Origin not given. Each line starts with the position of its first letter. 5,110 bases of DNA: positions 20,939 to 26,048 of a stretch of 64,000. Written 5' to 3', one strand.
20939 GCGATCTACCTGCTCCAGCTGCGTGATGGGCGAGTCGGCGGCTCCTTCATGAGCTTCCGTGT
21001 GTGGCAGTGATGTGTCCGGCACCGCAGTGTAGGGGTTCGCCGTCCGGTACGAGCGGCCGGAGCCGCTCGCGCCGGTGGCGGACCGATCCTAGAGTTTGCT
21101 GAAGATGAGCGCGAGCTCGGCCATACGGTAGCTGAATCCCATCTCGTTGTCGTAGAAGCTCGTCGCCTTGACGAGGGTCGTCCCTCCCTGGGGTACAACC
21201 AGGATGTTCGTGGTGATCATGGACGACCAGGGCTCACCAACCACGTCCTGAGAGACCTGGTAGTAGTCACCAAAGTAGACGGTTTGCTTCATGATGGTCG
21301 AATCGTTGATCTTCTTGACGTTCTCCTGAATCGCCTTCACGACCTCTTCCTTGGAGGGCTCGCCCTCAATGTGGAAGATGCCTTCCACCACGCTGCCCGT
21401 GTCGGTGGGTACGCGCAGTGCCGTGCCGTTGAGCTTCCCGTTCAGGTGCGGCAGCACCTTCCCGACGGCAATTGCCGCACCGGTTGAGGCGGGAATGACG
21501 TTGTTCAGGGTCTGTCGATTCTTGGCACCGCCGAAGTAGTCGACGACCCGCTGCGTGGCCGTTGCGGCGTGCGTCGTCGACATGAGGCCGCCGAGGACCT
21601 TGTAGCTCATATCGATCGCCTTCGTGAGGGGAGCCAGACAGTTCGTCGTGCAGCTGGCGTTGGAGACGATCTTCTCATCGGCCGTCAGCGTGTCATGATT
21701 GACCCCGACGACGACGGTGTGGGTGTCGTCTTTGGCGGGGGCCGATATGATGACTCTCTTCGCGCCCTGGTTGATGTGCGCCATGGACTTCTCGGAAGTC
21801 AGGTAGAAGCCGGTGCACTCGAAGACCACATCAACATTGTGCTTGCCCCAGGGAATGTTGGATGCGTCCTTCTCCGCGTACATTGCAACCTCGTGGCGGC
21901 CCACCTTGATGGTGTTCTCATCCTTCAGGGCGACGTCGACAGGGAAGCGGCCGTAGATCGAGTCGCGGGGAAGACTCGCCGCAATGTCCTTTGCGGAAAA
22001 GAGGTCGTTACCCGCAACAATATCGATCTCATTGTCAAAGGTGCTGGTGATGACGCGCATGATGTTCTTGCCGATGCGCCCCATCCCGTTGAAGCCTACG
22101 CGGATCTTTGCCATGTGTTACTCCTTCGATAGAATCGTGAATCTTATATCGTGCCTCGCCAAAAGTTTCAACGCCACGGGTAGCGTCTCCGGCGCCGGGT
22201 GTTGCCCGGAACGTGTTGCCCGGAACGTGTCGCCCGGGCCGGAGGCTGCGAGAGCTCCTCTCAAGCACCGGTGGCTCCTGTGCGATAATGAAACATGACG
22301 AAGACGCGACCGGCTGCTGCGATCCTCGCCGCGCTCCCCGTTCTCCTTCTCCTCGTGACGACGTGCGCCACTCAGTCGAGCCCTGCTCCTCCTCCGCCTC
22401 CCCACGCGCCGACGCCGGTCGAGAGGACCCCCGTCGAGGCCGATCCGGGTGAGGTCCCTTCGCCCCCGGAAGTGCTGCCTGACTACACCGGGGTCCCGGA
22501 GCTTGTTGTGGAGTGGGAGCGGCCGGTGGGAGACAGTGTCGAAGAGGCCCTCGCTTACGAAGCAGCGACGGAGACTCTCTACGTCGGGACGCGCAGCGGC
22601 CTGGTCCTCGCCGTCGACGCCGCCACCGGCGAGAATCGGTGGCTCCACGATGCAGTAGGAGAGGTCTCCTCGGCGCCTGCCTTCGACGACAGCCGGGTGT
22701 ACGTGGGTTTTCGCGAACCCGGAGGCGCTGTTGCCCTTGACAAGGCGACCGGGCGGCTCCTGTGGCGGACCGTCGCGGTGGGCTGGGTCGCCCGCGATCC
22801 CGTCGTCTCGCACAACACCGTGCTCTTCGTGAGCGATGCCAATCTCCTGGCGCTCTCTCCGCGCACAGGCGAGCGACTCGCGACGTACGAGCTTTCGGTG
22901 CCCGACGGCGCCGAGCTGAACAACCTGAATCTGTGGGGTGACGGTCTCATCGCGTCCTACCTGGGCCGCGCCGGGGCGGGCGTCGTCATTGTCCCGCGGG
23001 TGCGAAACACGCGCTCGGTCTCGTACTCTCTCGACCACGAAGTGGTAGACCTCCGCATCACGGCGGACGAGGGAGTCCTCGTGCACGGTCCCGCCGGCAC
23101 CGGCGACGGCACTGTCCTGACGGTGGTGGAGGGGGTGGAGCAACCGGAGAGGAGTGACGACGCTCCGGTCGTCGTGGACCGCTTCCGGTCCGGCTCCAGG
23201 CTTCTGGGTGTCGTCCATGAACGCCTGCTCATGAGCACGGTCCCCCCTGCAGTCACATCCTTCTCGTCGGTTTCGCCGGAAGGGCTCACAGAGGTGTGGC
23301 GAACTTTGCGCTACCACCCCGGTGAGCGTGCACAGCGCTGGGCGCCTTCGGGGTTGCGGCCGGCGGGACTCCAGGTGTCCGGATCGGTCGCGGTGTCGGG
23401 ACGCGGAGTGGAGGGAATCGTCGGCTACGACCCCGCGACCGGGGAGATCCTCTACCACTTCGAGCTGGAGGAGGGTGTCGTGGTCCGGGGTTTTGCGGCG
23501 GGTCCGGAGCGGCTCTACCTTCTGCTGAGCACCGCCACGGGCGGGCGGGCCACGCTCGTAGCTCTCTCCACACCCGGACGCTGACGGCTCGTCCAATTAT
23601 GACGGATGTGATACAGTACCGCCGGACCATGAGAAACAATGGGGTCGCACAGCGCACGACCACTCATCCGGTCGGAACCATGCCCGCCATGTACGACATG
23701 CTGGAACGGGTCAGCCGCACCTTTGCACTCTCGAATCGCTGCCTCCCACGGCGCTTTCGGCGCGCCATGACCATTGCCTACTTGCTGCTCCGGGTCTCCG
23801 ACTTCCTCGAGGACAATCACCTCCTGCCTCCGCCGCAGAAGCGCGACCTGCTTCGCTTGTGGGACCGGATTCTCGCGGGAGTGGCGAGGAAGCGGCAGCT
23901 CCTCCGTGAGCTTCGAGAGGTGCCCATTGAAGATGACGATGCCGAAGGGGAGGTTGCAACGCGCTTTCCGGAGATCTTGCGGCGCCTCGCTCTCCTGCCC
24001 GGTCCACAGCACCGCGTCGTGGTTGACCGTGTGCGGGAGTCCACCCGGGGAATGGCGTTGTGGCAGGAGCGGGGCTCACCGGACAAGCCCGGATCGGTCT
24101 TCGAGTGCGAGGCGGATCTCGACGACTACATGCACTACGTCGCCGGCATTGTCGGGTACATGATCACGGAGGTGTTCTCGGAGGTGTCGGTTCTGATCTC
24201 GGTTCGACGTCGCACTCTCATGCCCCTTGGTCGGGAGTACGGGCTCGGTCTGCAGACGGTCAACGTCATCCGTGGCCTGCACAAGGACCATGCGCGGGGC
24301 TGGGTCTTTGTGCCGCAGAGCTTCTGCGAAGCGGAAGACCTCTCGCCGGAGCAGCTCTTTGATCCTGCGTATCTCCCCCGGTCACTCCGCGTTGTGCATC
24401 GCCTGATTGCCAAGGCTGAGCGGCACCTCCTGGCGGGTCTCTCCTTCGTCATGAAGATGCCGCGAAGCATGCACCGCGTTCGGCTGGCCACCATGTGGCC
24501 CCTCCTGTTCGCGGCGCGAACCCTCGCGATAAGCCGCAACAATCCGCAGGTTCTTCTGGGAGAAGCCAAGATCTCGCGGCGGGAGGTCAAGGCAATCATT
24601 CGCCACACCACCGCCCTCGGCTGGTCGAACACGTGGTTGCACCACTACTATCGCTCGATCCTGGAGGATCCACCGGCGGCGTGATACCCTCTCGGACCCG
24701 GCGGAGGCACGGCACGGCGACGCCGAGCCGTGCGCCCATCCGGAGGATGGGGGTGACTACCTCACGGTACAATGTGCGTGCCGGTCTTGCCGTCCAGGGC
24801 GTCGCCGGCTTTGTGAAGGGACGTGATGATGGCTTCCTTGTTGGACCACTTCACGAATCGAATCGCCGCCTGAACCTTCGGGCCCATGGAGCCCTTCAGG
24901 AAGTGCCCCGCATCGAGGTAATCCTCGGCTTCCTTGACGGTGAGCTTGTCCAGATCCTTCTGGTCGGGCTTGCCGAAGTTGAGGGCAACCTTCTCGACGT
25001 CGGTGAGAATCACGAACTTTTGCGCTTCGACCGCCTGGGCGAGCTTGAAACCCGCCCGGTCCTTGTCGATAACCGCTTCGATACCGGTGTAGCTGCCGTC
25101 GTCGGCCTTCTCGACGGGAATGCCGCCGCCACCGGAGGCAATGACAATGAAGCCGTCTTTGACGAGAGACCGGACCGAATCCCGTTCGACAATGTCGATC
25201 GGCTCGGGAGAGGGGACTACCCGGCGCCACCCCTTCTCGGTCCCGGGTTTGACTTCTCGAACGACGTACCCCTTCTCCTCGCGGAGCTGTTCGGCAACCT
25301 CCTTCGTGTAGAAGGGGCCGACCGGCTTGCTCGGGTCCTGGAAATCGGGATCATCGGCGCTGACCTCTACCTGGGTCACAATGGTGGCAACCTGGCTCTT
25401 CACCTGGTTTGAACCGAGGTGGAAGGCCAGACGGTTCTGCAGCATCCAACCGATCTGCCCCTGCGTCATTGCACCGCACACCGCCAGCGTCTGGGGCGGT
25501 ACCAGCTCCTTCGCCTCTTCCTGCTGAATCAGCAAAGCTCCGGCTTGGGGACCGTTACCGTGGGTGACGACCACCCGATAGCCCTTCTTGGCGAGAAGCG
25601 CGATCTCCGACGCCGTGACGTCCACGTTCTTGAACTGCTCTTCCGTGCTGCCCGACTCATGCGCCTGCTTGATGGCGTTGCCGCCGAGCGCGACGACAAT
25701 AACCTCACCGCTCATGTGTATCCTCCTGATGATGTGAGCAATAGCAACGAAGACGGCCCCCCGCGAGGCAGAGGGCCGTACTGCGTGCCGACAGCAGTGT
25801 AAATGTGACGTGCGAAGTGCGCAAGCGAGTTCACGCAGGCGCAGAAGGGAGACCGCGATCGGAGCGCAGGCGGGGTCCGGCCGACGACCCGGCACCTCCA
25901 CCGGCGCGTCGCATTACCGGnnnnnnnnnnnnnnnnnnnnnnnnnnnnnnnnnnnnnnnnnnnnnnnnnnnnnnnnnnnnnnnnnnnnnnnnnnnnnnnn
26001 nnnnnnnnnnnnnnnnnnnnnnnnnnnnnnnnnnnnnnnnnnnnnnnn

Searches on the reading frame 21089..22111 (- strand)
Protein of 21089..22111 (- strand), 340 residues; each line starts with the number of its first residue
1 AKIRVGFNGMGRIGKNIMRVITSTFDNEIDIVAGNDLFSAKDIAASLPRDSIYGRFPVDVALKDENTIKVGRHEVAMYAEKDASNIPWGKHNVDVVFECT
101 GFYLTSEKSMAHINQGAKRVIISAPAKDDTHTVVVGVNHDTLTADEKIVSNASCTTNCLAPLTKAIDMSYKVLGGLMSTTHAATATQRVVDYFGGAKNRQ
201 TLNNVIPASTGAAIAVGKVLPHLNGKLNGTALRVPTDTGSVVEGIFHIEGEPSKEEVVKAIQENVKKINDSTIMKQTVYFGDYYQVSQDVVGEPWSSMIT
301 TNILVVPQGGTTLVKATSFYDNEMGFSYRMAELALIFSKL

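Call 51: search_protein_families(library=pfam, proteins=[window:21089-22111:-], max_evalue=0.0001)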
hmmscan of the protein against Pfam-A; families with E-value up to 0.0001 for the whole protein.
window:21089-22111:- (340 aa): 2 families
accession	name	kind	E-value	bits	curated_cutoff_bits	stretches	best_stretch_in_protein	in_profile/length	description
PF02800.25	Gp_dh_C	-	2.4e-31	108.9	24.4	1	159-305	1-145/158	Glyceraldehyde 3-phosphate dehydrogenase, C-terminal domain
PF00044.30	Gp_dh_N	-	1.5e-26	93.1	31.7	1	3-105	1-100/101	Glyceraldehyde 3-phosphate dehydrogenase, NAD binding domain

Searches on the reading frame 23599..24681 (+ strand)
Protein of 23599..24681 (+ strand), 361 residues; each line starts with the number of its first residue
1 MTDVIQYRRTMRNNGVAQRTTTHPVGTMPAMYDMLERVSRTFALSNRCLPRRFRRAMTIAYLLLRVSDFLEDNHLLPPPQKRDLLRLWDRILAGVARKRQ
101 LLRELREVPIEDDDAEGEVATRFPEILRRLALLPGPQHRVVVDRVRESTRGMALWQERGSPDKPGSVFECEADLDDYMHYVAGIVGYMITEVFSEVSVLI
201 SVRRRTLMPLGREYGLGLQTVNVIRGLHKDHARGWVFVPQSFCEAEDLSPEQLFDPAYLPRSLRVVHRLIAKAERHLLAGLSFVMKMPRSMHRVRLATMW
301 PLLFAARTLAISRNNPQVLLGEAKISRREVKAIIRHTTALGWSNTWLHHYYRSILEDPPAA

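Call 51: search_protein_families(library=pfam, proteins=[window:23599-24681:+], max_evalue=0.0001)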
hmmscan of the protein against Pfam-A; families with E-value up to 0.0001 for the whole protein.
window:23599-24681:+ (361 aa): 1 family
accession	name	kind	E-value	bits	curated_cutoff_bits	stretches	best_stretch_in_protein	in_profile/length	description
PF00494.24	SQS_PSY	-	2.2e-39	136.2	26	1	36-329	2-263/263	Squalene/phytoene synthase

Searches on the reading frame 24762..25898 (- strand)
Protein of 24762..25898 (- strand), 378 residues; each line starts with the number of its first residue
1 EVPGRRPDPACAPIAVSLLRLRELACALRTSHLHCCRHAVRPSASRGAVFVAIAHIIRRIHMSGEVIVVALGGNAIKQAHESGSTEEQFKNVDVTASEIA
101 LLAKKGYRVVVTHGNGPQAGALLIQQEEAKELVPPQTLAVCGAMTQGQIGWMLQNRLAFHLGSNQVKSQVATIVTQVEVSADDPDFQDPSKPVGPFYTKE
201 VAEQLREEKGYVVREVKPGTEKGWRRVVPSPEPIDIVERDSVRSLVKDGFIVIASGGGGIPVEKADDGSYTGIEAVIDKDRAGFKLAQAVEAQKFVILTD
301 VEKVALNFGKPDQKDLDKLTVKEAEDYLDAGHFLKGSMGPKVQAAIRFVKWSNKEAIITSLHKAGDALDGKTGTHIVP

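Call 51: search_protein_families(library=pfam, proteins=[window:24762-25898:-], max_evalue=0.0001)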
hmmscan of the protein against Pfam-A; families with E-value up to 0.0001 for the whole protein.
window:24762-25898:- (378 aa): 1 family
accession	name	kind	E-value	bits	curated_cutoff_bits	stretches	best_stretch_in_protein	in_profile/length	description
PF00696.33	AA_kinase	-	5.8e-30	105.2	24.9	1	66-360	2-234/234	Amino acid kinase family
